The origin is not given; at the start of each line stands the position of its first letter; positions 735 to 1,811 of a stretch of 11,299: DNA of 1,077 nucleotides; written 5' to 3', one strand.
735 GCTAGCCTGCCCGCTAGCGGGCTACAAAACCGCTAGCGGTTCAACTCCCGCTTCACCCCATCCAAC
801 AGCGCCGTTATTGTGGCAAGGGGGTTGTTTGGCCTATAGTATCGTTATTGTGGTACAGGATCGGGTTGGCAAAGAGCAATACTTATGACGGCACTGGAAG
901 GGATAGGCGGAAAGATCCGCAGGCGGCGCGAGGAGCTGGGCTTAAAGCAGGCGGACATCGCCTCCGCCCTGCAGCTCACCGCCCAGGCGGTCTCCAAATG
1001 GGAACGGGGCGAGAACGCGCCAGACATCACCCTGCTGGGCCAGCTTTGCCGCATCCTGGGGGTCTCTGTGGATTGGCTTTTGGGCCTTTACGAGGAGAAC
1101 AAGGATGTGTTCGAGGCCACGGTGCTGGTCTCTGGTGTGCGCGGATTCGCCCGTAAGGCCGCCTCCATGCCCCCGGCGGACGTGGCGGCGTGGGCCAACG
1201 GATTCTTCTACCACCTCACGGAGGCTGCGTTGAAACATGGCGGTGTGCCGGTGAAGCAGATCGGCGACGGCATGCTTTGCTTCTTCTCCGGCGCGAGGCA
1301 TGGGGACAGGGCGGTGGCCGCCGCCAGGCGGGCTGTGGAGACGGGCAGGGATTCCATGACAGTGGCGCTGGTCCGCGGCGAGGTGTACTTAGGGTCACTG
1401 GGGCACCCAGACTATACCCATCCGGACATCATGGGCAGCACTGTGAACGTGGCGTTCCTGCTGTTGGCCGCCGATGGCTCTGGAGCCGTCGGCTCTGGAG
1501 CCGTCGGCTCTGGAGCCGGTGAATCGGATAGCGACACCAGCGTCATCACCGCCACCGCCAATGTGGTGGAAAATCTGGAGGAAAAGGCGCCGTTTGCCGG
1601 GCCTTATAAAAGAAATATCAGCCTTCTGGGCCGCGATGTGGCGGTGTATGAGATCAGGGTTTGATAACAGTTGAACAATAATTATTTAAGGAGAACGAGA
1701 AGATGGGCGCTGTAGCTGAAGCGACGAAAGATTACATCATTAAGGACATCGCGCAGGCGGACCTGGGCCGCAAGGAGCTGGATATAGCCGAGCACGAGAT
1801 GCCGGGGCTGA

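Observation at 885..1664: XRE helix-turn-helix fused to a catalytically degenerate class-III nucleotidyl-cyclase domain (pseudo-cyclase transcription factor)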

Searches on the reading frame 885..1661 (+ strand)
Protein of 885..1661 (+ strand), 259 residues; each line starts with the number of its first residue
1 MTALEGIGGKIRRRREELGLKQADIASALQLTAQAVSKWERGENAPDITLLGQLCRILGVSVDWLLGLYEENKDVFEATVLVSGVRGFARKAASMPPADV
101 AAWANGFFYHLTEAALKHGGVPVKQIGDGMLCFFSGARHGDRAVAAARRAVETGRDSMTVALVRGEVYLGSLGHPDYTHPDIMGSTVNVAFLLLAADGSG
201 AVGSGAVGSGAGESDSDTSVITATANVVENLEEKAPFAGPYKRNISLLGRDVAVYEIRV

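Call 3: search_protein_families(library=pfam, proteins=[window:885-1661:+], max_evalue=1)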
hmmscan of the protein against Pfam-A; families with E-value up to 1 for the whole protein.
window:885-1661:+ (259 aa): 12 families
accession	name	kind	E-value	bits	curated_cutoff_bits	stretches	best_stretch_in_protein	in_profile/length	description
PF01381.28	HTH_3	-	7.6e-16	58.3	23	1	11-65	1-55/55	Helix-turn-helix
PF13560.12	HTH_31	-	4.2e-11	43.4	27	1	8-63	3-59/64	Helix-turn-helix domain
PF12844.13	HTH_19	-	3.6e-06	27.2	30.2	1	10-71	3-64/64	Helix-turn-helix domain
PF13443.12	HTH_26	-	0.00015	22.4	22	1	10-66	1-58/63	Cro/C1-type HTH DNA-binding domain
PF00211.25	Guanylate_cyc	-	0.012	15.6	21.9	1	77-141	8-72/183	Adenylate and Guanylate cyclase catalytic domain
PF15731.11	MqsA_antitoxin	-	0.014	15.9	30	1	10-58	73-120/131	Antitoxin component of bacterial toxin-antitoxin system, MqsA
PF14549.12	P22_Cro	-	0.024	14.8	30.2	1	22-46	12-34/60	DNA-binding transcriptional regulator Cro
PF13384.12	HTH_23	-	0.061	13.6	24.6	1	13-39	13-37/50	Homeodomain-like domain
PF00157.23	Pou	-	0.11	12.9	27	1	9-32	11-34/72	Pou domain - N-terminal to homeobox domain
PF13744.12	HTH_37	-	0.13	12.5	27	1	10-43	22-55/80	Helix-turn-helix domain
PF13413.12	HTH_25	-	0.25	11.6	24.6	1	12-42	3-33/62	Helix-turn-helix domain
PF20859.2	RHA1_ro05818_N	-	0.99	9.9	27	0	141-152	11-22/58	Hypothetical protein RHA1_ro05818, N-terminal helical domain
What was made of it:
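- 915..1079 (+): Cro/C1-type HTH domain (aa 11-65). The segment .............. is invariant across the family. Pfam HTH_3, E 7.6e-16 (call 3).
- On Class III nucleotidyl cyclase catalytic domain (homology): The single sequence is below the Pfam gathering score (15.6 against 21.9 bits, call 3).
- On XRE / Cro-C1 family HTH transcription factors: HTH_3 scores 58.3 bits against a cut-off of 23, and HTH_31 scores 43.4 against 27 (call 3).
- Checked: Residues 11-65 match Pfam HTH_3 at E 7.6e-16, 58 bits, above the gathering score (call 3). The C-terminal domain alone gives only a sub-threshold Guanylate_cyc hit: E 0.012, 15.6 bits against a cut-off of 21.9, over aa 77-141 (call 3).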

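Call 4: search_protein_families(library=ncbifam, proteins=[window:885-1661:+], max_evalue=1)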
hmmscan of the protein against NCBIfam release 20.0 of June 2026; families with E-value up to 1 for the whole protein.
window:885-1661:+ (259 aa): 17 families
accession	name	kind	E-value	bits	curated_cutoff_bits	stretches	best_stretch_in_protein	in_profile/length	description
NF041951.1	phage_RstR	subfamily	2.5e-11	43.8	80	1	9-75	5-71/108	RstR family transcriptional repressor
NF007257.0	PRK09706.1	subfamily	3e-10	40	101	1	6-67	5-66/135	transcriptional repressor DicA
TIGR03070.1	couple_hipB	subfamily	1.6e-09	37.6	71.65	1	7-60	3-56/58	type II toxin-antitoxin system Y4mF family antitoxin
TIGR03830.1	CxxCG_CxxCG_HTH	subfamily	2.2e-07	30.7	61.8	1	9-49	68-108/127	type II TA system antitoxin MqsA family protein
TIGR00270.2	TIGR00270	equivalog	1.7e-06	27.9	110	1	8-61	77-130/159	multiprotein bridging factor aMBF1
NF047542.1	telomere_Tap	equivalog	5.7e-05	22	600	1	12-49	23-60/695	telomere-associated protein Tap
NF052239.1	antitox_spr1629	equivalog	0.00019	20.6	335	1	7-66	3-62/377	spr1629 family repressor/antitoxin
NF006015.0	PRK08154.1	subfamily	0.00036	19.8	204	1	4-75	28-100/314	anaerobic benzoate catabolism transcriptional regulator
NF047948.1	male_kill_WMK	equivalog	0.00094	18.7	300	1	7-78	163-233/300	WO male-killing family protein Wmk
NF007408.0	PRK09943.1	equivalog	0.0025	17.4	211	1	7-67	8-68/185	HTH-type transcriptional regulator PuuR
NF040522.1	VC1465_fam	subfamily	0.0046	17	70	1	11-45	1-35/111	VC1465 family Xer recombination activation factor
TIGR02612.1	mob_myst_A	hypoth_equivalog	0.03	14.2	122.6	1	9-50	28-69/150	mobile mystery protein A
NF053720.1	NsdA_fam_reg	subfamily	0.041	13.4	75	1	14-153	20-156/432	NsdA family TPR-like regulatory protein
NF038139.1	Reg_Aceta_RamB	equivalog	0.087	11.4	700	1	7-63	3-59/465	acetate metabolism transcriptional regulator RamB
NF003162.0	PRK04140.1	equivalog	0.099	11.6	263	1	8-63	128-183/317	transcriptional regulator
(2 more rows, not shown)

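Call 6: find_homologous_proteins(query=window:885-1661:+)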
Query window:885-1661:+ (259 aa): 939 proteins with E <= 0.001 among 7076 candidates; the best 120 are listed.
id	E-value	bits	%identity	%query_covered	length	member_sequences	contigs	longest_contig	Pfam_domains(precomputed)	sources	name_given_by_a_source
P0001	6.6e-165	565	100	100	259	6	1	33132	PF12844.14,PF01381.29,PF13560.13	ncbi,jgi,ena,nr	ncbi:MAG: helix-turn-helix domain-containing protein [Nitrospinota bacterium]|nr:helix-turn-helix do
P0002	1.0e-108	381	71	99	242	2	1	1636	PF12844.14,PF01381.29,PF13560.13,PF13443.13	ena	-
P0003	5.1e-108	378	71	100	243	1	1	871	PF12844.14,PF01381.29,PF13560.13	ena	-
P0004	9.0e-105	368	69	99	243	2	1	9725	PF12844.14,PF01381.29,PF00211.26,PF13560.13,PF13443.13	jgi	-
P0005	7.2e-103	361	68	99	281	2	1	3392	PF12844.14,PF01381.29,PF13560.13,PF13443.13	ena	-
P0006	3.3e-102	359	64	100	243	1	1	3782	PF12844.14,PF01381.29,PF13560.13,PF13443.13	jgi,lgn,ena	-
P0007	6.9e-85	303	57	99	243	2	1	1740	PF12844.14,PF01381.29,PF13560.13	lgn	-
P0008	2.8e-83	297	57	98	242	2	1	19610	PF12844.14,PF01381.29,PF13560.13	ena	-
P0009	7.3e-82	293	56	98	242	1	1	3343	PF12844.14,PF01381.29,PF00211.26,PF13560.13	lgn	-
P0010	7.8e-82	293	55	93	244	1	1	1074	PF12844.14,PF01381.29,PF13560.13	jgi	-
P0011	1.4e-80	289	57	98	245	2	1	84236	PF12844.14,PF01381.29,PF13560.13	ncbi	-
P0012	5.8e-80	286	58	98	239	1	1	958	PF12844.14,PF01381.29,PF13560.13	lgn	-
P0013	5.1e-78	280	54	99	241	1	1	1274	PF12844.14,PF01381.29,PF13560.13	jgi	jgi:class 3 adenylate cyclase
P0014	2.2e-75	271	53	99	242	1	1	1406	PF12844.14,PF01381.29,PF13560.13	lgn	-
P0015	3.2e-75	271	53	98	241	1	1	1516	PF01381.29,PF13560.13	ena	-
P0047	1.1e-67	246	58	74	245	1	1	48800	PF12844.14,PF01381.29,PF13560.13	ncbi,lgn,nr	ncbi:helix-turn-helix domain-containing protein [Candidatus Sumerlaeota bacterium]|nr:helix-turn-hel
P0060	8.6e-67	243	59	74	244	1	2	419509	PF12844.14,PF01381.29,PF00211.26,PF13560.13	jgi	jgi:transcriptional regulator with XRE-family HTH domain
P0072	2.8e-66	242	59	73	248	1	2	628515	PF12844.14,PF01381.29,PF13560.13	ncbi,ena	-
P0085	7.2e-66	240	50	90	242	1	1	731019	PF12844.14,PF01381.29,PF13560.13,PF13443.13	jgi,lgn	jgi:transcriptional regulator with XRE-family HTH domain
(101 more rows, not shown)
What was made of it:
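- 885..1664 (+): Regulator gene, 259 aa: XRE HTH fused to a degenerate class III cyclase-homology domain. The family has 939 hits at E<=1e-3; the top 120 all share this architecture at about 240 aa (call 6).
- JGI pipelines label several members 'class 3 adenylate cyclase' (call 6).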

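Call 7: search_solved_structures(query=window:885-1661:+, max_evalue=10, show_alignments=3)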
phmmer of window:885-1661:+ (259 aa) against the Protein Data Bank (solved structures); distinct sequences matched with E-value up to 10: 65 (the best 60 are shown).
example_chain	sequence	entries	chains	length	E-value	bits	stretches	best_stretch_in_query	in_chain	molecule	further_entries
1sq8_A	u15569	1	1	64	4.9e-08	36.1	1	7-66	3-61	dh434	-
1per_L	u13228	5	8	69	6.4e-07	32.4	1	7-67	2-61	PROTEIN (434 REPRESSOR) | 434 REPRESSOR | REPRESSOR PROTEIN CI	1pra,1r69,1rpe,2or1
1r63_A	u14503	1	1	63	9.4e-07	31.8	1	7-66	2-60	REPRESSOR PROTEIN FROM BACTERIOPHAGE 434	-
2w01_A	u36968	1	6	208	1.2e-06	31.5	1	78-196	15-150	ADENYLATE CYCLASE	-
2r63_A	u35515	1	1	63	6.2e-06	29.2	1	7-66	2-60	REPRESSOR PROTEIN FROM BACTERIOPHAGE 434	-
6fht_A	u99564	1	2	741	9.9e-06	28.5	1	78-195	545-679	Bacteriophytochrome,Adenylate cyclase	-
8tac_A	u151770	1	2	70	3e-05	26.9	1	5-61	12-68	DBP48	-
1adr_A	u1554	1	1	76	3.7e-05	26.6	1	7-66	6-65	P22 C2 REPRESSOR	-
2r1j_L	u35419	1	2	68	3.8e-05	26.6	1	7-66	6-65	Repressor protein C2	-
3jxb_C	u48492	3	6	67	3.9e-05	26.6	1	7-66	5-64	Repressor protein C2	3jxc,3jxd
2mez_A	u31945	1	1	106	4.1e-05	26.5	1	11-84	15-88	Multiprotein Bridging Factor (MBP-like)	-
4j1x_A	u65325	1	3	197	0.00013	24.8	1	2-65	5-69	Epoxidase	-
1zz6_A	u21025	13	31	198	0.00013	24.8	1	2-65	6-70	Hydroxypropylphosphonic Acid Epoxidase | Hydroxyprophylphosphonic Acid Epoxidase | EPOXIDASE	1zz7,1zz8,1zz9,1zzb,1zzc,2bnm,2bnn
3op9_A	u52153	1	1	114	0.00015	24.7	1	9-73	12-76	Pli0006 protein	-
4p2m_A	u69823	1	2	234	0.00064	22.6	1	76-201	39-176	Adenylate cyclase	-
1wc1_A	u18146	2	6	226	0.00097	22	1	78-162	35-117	ADENYLATE CYCLASE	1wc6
3r5g_A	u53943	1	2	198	0.0015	21.4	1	78-143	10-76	CyaB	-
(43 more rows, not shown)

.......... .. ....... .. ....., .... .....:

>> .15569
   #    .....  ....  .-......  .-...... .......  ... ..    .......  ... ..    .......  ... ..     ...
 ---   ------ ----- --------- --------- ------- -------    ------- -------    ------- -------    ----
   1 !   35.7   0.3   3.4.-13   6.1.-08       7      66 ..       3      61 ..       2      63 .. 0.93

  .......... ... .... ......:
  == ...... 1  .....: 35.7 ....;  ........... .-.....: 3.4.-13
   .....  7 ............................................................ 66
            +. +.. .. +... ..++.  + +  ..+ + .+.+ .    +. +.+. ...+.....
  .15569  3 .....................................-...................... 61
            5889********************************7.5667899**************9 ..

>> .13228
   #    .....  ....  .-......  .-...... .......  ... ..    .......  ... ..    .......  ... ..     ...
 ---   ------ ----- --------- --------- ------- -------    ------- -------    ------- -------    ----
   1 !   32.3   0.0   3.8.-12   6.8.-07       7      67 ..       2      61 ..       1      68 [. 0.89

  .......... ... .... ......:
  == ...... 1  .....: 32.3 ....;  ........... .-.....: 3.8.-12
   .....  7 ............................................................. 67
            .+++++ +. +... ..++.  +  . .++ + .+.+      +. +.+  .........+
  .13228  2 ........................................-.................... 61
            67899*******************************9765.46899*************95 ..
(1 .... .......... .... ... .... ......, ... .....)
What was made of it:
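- Checked: phmmer finds solved cyclases: 2w01 at E 1.2e-6, plus 6fht, 4p2m and 1wc1 (call 7).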

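Call 13: find_related_loci(query=A1, collection=genome_contigs, flank=8000)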
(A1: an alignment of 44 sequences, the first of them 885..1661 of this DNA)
Query A1 (259 aa) in genome_contigs; peptide patterns used: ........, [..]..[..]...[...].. (x = any residue, [..] = any of these).
600 stretches matched a pattern (row limit reached: there are more); 588 encode a relative of the query (tblastn E <= 1e-3); the best 80 are kept; 80 distinct loci.
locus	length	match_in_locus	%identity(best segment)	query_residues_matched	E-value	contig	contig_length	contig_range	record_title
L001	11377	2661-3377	50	1-257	9e-80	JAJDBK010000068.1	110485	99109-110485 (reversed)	MAG: Nitrospinaceae bacterium isolate OFTM379 OFTM379_67, whole genome shotgun sequence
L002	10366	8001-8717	49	4-258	2e-72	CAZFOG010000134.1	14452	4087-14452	MAG TPA_asm: uncultured Nitrospiraceae bacterium isolate SRP192927_co6_479 genome assembly, contig: NODE_9971_length_144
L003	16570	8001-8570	59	5-194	5e-72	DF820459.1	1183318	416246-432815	Bacterium UASB14 DNA, scaffold: UASB14_scaffold_5, whole genome shotgun sequence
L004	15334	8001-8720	49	4-258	1e-71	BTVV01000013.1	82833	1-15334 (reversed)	MAG: Planctomycetota bacterium AMX-MBFR-7 DNA, sequence013, whole genome shotgun sequence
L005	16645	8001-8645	53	4-214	2e-69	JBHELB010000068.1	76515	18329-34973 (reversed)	MAG: Candidatus Hydrogenedentales bacterium isolate bin.851 k141_5253423, whole genome shotgun sequence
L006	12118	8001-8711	51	4-257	3e-69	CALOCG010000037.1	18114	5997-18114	MAG: Nitrospinota bacterium isolate LOGT_bin.0048 genome assembly, contig: contig_107266, whole genome shotgun sequence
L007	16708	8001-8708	45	7-258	8e-69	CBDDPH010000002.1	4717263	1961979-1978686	MAG: Candidatus Latescibacterota bacterium isolate fcaf43fe-a799-4ace-af36-b323ac78cc8e genome assembly, contig: contig_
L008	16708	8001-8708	45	7-258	1e-68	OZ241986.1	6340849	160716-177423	MAG: Candidatus Latescibacterota bacterium isolate 0d522d25-140f-41b3-910f-d932058e053c genome assembly, chromosome: 1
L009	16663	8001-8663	50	7-240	2e-68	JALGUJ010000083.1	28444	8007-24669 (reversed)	MAG: Candidatus Zipacnadia bacterium isolate Meg22_1214_Bin_167 Meg22_1214_Bin_167_scaffold_6902, whole genome shotgun s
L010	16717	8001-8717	44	4-258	8e-68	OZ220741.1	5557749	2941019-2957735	MAG: Candidatus Latescibacterota bacterium isolate a9e09e5c-d410-47d8-823c-ef7e39eb5a37 genome assembly, chromosome: 1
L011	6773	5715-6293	54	4-195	4e-68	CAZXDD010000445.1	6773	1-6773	MAG TPA_asm: uncultured Armatimonadia bacterium isolate binchicken_co43_19 genome assembly, contig: NODE_19632_length_67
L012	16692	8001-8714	46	4-258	2e-67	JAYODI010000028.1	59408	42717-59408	MAG: Candidatus Latescibacterota bacterium isolate 139553_S155_metabat_bins_2.tsv.104 NODE_665_length_59408_cov_7.361448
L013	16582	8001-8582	56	1-194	1e-67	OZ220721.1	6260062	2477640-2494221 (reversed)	MAG: Candidatus Latescibacterota bacterium isolate 1fb1e748-2903-4aab-acc2-5860c344c101 genome assembly, chromosome: 1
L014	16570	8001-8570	54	4-194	5e-66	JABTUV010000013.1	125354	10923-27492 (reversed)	MAG: bacterium isolate H5_UNCL2 seq0013, whole genome shotgun sequence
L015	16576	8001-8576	50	4-194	1e-63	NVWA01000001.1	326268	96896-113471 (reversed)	MAG: Planctomycetota bacterium isolate NORP49 Contig_source1383C_38, whole genome shotgun sequence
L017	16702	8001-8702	46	7-256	2e-59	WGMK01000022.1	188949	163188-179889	MAG: Candidatus Hydrogenedens sp. isolate RI_113 c_000000106991, whole genome shotgun sequence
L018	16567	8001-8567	51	7-194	2e-59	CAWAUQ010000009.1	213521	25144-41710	MAG: uncultured delta proteobacterium isolate MFD03899.bin.2.116 genome assembly, contig: contig_3014, whole genome shot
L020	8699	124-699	55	4-194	2e-58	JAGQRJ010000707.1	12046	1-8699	MAG: Planctomycetota bacterium isolate HKST-UBA89 k127_2480108, whole genome shotgun sequence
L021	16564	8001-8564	52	7-193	1e-57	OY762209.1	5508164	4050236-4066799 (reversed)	MAG: Syntrophorhabdaceae bacterium isolate b67c53bf-795e-48b1-b0c8-2f1cb1e3683a genome assembly, chromosome: 1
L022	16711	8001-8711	40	7-258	1e-57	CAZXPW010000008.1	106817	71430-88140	MAG TPA_asm: uncultured Pirellulales bacterium isolate binchicken_co44_206 genome assembly, contig: NODE_338_length_1068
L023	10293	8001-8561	53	7-194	7e-57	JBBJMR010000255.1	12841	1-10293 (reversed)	MAG: Polyangiaceae bacterium isolate RUP_SRG_27 NODE_10342_length_12841_cov_6.615282, whole genome shotgun sequence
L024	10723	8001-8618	48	7-207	4e-54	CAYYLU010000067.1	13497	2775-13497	MAG TPA_asm: uncultured Syntrophus sp. isolate SRP192927_co7_524 genome assembly, contig: NODE_8923_length_13497_cov_9.5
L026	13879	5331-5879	44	8-190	2e-45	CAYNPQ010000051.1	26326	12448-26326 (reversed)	MAG TPA_asm: uncultured Treponemataceae bacterium isolate SRP220891_co1_303 genome assembly, contig: NODE_3539_length_26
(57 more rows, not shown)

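Call 18: search_protein_families(library=pfam, proteins=[L003:8976-10013:+, L004:8755-12294:+, L013:8756-10144:+, L018:8772-9140:+, L018:9178-9897:+, L021:9159-10115:+, L021:8752-9120:+, L024:9051-9872:+, L013:6273-7820:+, L021:10269-11210:+], max_evalue=0.001)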
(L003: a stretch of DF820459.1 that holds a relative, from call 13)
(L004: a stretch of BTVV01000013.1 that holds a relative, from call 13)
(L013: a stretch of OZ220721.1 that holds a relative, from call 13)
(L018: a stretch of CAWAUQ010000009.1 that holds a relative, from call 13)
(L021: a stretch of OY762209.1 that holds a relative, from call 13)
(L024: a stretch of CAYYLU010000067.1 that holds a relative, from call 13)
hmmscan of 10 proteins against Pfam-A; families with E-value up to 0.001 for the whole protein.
L003:8976-10013:+ (346 aa): 2 families
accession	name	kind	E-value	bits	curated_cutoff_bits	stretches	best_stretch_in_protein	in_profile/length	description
PF00962.28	A_deaminase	-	3.8e-83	279.7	27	1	17-335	1-326/330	Adenosine deaminase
PF19326.5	AMP_deaminase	-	4.6e-08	32.3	27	1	194-329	445-582/630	AMP deaminase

L004:8755-12294:+ (1180 aa): 5 families
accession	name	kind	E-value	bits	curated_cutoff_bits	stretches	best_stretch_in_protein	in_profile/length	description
PF02574.22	S-methyl_trans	-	6.2e-85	285.9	22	1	26-317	1-282/283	Homocysteine S-methyltransferase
PF02965.22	Met_synt_B12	-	4e-54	184.3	25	1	906-1164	2-259/273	Vitamin B12 dependent methionine synthase, activation domain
PF00809.28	Pterin_bind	-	1.1e-34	120.7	25.5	1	352-588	1-244/244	Pterin binding enzyme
PF02607.22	B12-binding_2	-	1e-21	77.3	23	1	644-715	3-74/74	B12 binding domain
PF02310.24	B12-binding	-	1.8e-17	63.8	32.1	1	728-823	2-97/121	B12 binding domain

L013:8756-10144:+ (463 aa): 1 family
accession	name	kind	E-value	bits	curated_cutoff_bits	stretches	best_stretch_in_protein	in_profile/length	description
PF00291.31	PALP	-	9.8e-57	193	35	1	98-406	1-294/295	Pyridoxal-phosphate dependent enzyme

L018:8772-9140:+ (123 aa): 0 families

L018:9178-9897:+ (240 aa): 1 family
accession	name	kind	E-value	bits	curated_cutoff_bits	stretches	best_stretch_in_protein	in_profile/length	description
PF02511.20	Thy1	-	9e-75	251.1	24.8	1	9-206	2-191/191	Thymidylate synthase complementing protein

L021:9159-10115:+ (319 aa): 1 family
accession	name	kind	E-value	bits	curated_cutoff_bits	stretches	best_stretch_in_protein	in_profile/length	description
PF00809.28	Pterin_bind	-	1.9e-16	60.9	25.5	1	33-229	2-210/244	Pterin binding enzyme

L021:8752-9120:+ (123 aa): 0 families

L024:9051-9872:+ (274 aa): 1 family
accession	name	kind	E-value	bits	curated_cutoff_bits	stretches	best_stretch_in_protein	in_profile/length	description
PF02511.20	Thy1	-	1.3e-73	247.3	24.8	1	36-234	2-191/191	Thymidylate synthase complementing protein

L013:6273-7820:+ (516 aa): 0 families

L021:10269-11210:+ (314 aa): 1 family
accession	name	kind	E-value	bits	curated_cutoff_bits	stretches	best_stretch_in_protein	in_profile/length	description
PF00248.27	Aldo_ket_red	-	1.4e-75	254.6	24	1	16-307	2-289/291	Aldo/keto reductase family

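Call 20: predict_structure(alignment_id=A1)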
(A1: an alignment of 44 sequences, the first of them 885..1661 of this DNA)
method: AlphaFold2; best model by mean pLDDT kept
length: 259 residues; sequences in the alignment: 44
mean_pLDDT: 86.9   pTM: 0.72
mean pLDDT of the five models: 86.9, 86.5, 86.2, 85.6, 85.4
residues with pLDDT >= 90: 166; 70-90: 59; 50-70: 21; < 50: 13
segments of 3 or more residues with pLDDT < 50: 201-212
pLDDT, mean of each block of 10 residues (from residue 1): 90 96 98 98 95 92 81 80 93 95 93 96 86 94 97 92 92 61 88 79 45 66 96 87 81 90
secondary structure, 60 per line:
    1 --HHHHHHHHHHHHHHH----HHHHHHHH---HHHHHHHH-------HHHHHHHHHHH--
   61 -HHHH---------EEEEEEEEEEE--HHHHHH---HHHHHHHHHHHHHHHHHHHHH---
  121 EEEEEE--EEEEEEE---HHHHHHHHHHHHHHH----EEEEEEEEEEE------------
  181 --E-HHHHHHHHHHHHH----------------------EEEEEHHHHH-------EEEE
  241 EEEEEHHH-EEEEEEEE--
elements in order: H3-17 H22-29 H33-40 H48-58 H62-65 E75-85 H88-93 H97-117 E121-126 E129-135 H139-153 E158-168 H185-197 E220-224 H225-229 E237-245 E250-257

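Call 24: fold_search(model_id=the predicted structure, library=pdb)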
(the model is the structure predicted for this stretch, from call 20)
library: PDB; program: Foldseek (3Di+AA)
matches with E <= 10: 1187; with E <= 0.001: 192
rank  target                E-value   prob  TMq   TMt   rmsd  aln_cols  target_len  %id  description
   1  6fht_A                2.1e-10  1.00  0.55  0.21   7.8       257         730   19  Crystal structure of an artificial phytochrome regulated adenylate/guanylate cyclase in its dark adapted Pr form (released 2018-04-18)
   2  4yut_A                6.0e-10  1.00  0.57  0.43   9.4       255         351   18  Crystal structure of photoactivated adenylyl cyclase of a cyanobacteriaOscillatoria acuminata in orthorhombic form (released 2016-06-01)
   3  6fht_B                6.0e-10  1.00  0.55  0.21   7.6       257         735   19  Crystal structure of an artificial phytochrome regulated adenylate/guanylate cyclase in its dark adapted Pr form (released 2018-04-18)
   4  2w01_C                7.1e-10  1.00  0.56  0.71   4.5       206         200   19  Crystal structure of the guanylyl cyclase Cya2 (released 2008-09-30)
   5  2w01_D                9.1e-10  1.00  0.55  0.70   3.6       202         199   20  Crystal structure of the guanylyl cyclase Cya2 (released 2008-09-30)
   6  2w01_A                1.4e-09  1.00  0.52  0.65   4.1       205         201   16  Crystal structure of the guanylyl cyclase Cya2 (released 2008-09-30)
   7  9f1x                  1.5e-09  1.00  0.55  0.42   9.0       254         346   17  SSX room temperature structure of Oscillatoria acuminata adenylyate cyclase. (released 2025-02-26)
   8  2w01_B                2.0e-09  1.00  0.55  0.71   3.7       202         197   19  Crystal structure of the guanylyl cyclase Cya2 (released 2008-09-30)
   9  9f1y                  3.5e-09  1.00  0.55  0.42   9.0       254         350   17  Crystal structure of Oscillatoria acuminata adenylyate cyclase at 100K (released 2025-02-26)
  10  9f1w                  4.7e-09  1.00  0.56  0.43   9.1       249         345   18  SFX room temperature structure of Oscillatoria acuminata adenylyate cyclase. (released 2025-02-26)
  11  9f1z                  5.0e-09  1.00  0.55  0.42   9.0       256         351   17  Crystal structure of adenylyate cyclase variant Y6W (released 2025-02-26)
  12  8qfi                  5.6e-09  1.00  0.55  0.43  10.4       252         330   19  Room temperature crystal structure of the Photoactivated Adenylate Cyclase OaPAC after blue light excitation at 1.8 us d (released 2023-11-01)
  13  1wc1_C                6.3e-09  1.00  0.55  0.72   4.4       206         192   17  Soluble adenylyl cyclase CyaC from S. platensis in complex with Rp- ATPalphaS (released 2004-12-20)
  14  5nby                  6.7e-09  1.00  0.55  0.43   9.0       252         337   18  Structure of a bacterial light-regulated adenylyl cylcase (released 2017-04-05)
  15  1wc1_A                8.6e-09  1.00  0.55  0.72   4.1       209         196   17  Soluble adenylyl cyclase CyaC from S. platensis in complex with Rp- ATPalphaS (released 2004-12-20)
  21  1wc1_B                1.1e-08  1.00  0.55  0.72   4.1       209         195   17  Soluble adenylyl cyclase CyaC from S. platensis in complex with Rp- ATPalphaS (released 2004-12-20)
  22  3r5g_A                1.2e-08  1.00  0.55  0.71   3.6       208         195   17  Crystal structure of the adenylyl cyclase CyaB from P. aeruginosa (released 2012-01-11)
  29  3r5g_B                2.3e-08  1.00  0.57  0.75   3.2       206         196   17  Crystal structure of the adenylyl cyclase CyaB from P. aeruginosa (released 2012-01-11)
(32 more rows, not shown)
